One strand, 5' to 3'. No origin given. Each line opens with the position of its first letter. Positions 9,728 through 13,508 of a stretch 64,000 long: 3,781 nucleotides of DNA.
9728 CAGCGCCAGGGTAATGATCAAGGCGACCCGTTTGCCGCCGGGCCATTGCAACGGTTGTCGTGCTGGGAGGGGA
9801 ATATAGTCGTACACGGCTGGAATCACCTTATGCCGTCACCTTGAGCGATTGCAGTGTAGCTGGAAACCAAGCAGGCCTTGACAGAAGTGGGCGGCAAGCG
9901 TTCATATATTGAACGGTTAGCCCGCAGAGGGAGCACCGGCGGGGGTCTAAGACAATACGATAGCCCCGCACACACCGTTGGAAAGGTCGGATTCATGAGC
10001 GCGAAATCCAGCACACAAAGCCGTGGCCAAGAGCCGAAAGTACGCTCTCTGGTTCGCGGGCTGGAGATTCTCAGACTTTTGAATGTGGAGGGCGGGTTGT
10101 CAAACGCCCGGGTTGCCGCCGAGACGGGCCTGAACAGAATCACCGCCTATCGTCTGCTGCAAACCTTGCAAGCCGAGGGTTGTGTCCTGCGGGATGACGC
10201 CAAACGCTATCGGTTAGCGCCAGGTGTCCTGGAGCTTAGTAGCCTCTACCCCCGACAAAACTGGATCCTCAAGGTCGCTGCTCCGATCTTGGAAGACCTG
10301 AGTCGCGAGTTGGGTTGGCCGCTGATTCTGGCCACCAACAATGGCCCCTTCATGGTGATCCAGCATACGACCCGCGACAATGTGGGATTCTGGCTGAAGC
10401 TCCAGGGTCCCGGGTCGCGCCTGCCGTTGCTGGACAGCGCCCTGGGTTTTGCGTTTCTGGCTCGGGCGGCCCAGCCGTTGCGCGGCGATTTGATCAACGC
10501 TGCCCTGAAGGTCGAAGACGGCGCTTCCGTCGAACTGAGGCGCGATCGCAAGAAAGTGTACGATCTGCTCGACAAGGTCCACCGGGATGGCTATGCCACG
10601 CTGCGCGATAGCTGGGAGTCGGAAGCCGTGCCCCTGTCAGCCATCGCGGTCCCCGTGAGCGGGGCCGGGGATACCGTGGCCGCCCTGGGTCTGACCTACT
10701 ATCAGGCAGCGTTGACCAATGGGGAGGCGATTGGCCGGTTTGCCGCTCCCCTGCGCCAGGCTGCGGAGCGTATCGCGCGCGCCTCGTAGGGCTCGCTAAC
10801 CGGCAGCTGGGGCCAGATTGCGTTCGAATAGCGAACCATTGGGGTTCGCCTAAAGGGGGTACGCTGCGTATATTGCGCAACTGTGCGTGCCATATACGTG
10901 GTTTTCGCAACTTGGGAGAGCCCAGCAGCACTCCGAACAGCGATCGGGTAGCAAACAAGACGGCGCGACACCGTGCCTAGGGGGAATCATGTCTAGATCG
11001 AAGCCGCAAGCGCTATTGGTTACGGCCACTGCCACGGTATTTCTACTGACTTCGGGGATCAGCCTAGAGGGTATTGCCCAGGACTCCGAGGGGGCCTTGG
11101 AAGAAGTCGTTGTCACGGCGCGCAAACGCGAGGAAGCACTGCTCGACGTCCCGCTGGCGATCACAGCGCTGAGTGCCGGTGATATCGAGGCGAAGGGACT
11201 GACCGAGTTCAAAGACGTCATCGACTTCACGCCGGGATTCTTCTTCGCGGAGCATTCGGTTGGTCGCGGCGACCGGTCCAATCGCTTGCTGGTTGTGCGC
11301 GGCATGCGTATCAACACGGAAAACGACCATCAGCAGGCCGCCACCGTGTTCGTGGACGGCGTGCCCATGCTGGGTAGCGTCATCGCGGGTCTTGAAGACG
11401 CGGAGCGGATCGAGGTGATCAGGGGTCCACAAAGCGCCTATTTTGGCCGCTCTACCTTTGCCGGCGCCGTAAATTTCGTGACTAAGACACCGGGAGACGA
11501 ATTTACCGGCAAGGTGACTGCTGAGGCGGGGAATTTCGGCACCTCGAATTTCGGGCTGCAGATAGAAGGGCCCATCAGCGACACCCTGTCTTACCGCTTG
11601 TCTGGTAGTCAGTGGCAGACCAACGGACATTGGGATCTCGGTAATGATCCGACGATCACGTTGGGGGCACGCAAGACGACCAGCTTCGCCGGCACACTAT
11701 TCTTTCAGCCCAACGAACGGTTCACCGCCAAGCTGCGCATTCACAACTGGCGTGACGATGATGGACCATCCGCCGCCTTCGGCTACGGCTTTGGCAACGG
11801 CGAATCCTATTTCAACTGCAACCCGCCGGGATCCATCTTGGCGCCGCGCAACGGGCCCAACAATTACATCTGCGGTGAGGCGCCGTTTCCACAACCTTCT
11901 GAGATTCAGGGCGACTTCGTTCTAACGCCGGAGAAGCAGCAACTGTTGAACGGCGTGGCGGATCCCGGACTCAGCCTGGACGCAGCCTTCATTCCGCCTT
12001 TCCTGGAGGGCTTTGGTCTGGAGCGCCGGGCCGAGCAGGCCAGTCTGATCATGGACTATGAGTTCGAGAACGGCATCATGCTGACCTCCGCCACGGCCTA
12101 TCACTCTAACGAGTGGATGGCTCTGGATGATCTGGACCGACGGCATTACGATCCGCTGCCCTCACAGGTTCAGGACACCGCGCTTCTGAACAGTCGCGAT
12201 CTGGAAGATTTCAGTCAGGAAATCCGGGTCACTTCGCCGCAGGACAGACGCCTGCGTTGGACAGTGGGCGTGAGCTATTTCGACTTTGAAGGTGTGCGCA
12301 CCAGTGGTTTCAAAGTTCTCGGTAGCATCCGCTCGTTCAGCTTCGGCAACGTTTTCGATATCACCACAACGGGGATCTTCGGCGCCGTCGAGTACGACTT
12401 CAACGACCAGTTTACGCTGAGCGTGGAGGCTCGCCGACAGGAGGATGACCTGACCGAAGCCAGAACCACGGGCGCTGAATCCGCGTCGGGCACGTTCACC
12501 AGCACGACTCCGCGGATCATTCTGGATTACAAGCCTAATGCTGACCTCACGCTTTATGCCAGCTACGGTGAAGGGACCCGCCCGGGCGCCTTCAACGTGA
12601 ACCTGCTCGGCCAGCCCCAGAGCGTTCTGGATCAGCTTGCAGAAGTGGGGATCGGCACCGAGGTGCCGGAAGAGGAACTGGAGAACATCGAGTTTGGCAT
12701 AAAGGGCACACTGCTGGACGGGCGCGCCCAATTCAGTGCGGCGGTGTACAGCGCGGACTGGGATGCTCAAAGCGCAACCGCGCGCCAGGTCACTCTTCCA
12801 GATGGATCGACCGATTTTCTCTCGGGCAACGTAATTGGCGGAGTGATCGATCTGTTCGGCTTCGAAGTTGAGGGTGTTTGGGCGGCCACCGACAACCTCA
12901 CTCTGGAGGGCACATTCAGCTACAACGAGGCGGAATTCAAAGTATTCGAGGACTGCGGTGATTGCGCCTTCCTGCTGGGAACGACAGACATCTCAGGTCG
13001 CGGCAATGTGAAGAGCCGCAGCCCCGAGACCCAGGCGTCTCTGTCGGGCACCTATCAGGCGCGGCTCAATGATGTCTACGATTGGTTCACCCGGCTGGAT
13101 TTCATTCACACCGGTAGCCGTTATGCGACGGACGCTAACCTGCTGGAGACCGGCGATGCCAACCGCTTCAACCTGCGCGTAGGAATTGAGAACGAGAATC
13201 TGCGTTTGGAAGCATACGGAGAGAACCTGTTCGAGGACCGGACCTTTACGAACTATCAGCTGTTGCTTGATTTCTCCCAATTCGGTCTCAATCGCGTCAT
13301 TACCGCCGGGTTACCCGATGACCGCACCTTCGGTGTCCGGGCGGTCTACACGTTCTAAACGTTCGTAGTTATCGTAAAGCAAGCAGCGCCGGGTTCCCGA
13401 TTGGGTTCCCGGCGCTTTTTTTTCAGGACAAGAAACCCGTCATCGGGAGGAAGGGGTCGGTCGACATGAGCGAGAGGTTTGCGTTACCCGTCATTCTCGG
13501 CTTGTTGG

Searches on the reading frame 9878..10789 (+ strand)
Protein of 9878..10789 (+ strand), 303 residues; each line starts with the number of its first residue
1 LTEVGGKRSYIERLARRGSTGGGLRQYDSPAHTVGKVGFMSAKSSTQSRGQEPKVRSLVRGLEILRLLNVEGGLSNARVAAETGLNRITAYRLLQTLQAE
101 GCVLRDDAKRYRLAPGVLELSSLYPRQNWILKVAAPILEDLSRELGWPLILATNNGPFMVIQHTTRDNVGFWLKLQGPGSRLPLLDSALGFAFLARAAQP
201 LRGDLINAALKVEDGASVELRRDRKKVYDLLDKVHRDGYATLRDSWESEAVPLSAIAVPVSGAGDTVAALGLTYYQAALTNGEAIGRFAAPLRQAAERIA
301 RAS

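Call 16: search_protein_families(library=pfam, proteins=[window:9878-10789:+], max_evalue=0.00001)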
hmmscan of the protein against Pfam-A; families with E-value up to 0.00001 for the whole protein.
window:9878-10789:+ (303 aa): 2 families
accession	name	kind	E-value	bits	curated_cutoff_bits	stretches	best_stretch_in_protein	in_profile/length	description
PF09339.16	HTH_IclR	-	4.3e-12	46.1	22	1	57-106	1-51/52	IclR helix-turn-helix domain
PF01614.24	IclR_C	-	2.8e-09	37.2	24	1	130-300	9-173/174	Bacterial transcriptional regulator IclR C-terminal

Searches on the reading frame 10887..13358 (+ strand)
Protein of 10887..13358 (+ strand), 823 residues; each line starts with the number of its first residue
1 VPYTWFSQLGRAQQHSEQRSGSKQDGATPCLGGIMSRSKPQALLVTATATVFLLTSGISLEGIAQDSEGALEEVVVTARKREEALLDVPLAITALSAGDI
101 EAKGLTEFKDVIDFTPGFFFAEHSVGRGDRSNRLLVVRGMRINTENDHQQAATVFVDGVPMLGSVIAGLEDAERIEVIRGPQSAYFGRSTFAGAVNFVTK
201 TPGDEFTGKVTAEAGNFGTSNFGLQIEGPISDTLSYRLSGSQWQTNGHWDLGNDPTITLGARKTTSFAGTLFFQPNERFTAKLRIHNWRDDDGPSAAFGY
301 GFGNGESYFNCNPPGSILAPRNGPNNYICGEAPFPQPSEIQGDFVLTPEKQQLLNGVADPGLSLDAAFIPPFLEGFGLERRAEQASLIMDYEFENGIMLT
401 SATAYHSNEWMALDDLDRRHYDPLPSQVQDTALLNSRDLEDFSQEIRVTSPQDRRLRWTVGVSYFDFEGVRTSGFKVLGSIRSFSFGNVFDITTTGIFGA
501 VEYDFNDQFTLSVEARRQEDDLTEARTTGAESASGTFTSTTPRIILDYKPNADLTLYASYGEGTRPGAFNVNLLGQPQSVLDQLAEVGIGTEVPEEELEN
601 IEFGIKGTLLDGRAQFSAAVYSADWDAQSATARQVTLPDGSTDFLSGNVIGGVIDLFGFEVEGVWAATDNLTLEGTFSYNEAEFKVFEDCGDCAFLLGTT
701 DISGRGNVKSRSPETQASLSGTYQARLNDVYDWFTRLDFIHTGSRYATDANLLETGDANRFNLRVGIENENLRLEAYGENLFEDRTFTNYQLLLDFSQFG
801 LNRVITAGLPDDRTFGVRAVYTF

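Call 4: search_protein_families(library=pfam, proteins=[window:10887-13358:+], max_evalue=0.1)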
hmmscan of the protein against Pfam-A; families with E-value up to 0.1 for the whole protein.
window:10887-13358:+ (823 aa): 4 families
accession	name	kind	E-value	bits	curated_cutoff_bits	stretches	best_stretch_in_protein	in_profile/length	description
PF00593.30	TonB_dep_Rec_b-barrel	-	1.1e-30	108.3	27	1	383-781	61-436/436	TonB dependent receptor-like, beta-barrel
PF07715.20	Plug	-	9.4e-14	52.3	23.9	1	86-194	3-107/107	TonB-dependent Receptor Plug Domain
PF13505.12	OMP_b-brl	-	0.00046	20.8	28.7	1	472-563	19-110/175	Outer membrane protein beta-barrel domain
PF20674.3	SpaA_3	-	0.049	14.1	24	0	503-539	13-47/121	Prealbumin-like fold domain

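Call 5: search_protein_families(library=ncbifam, proteins=[window:10887-13358:+], max_evalue=0.1)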
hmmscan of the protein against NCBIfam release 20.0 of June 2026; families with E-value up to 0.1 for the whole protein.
window:10887-13358:+ (823 aa): 30 families (the best 25 are shown)
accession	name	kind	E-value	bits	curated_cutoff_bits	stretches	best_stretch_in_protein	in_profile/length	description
TIGR01783.1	TonB-siderophor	subfamily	9.8e-44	150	223.5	2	87-294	1-199/649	TonB-dependent siderophore receptor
TIGR01785.1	TonB-hemin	subfamily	2.5e-16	59.3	316.85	2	71-204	1-133/677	TonB-dependent heme/hemoglobin receptor family protein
NF047944.1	FoxamRcptFoxA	equivalog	9.9e-16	57.2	1300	1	51-241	11-206/697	ferrioxamine B receptor FoxA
NF053590.1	TonB_dep_TOL0244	equivalog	1.3e-15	57.1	645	1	70-245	9-184/604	TOL_0244 family TonB-dependent receptor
NF010010.0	PRK13483.1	equivalog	2e-14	52.5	927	1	49-243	10-213/660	ligand-gated channel protein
TIGR01779.1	TonB-B12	equivalog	1.2e-13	50.5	599.7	1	61-247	18-201/614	TonB-dependent vitamin B12 receptor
NF007478.2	PRK10064.1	equivalog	1.7e-13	49.8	745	1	60-214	21-172/663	catecholate siderophore receptor CirA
NF010051.0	PRK13528.1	subfamily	3.6e-12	45.4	583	1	169-251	141-231/727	FepA family TonB-dependent siderophore receptor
NF007465.0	PRK10044.1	equivalog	7.1e-12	44.3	803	1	76-246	67-235/726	ferrichrome porin FhuA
NF007349.0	PRK09840.1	equivalog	1.1e-11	43.5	686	1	80-238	63-213/760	catecholate siderophore receptor Fiu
NF010038.0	PRK13513.1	equivalog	3e-11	42.6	942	1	58-216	19-181/659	ligand-gated channel protein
NF010048.1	PRK13524.1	subfamily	5.5e-11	41.7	493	1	171-252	147-235/744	FepA family TonB-dependent siderophore receptor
NF010651.0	PRK14050.1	equivalog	1.3e-10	40.1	884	1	69-241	60-229/730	TonB-dependent siderophore receptor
TIGR01786.1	TonB-hemlactrns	subfamily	4.5e-10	38.5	323.75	2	73-204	2-138/719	TonB-dependent hemoglobin/transferrin/lactoferrin family receptor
NF007926.1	PRK10641.1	equivalog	1.5e-09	36.9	836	1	52-248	8-200/617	TonB-dependent vitamin B12 receptor BtuB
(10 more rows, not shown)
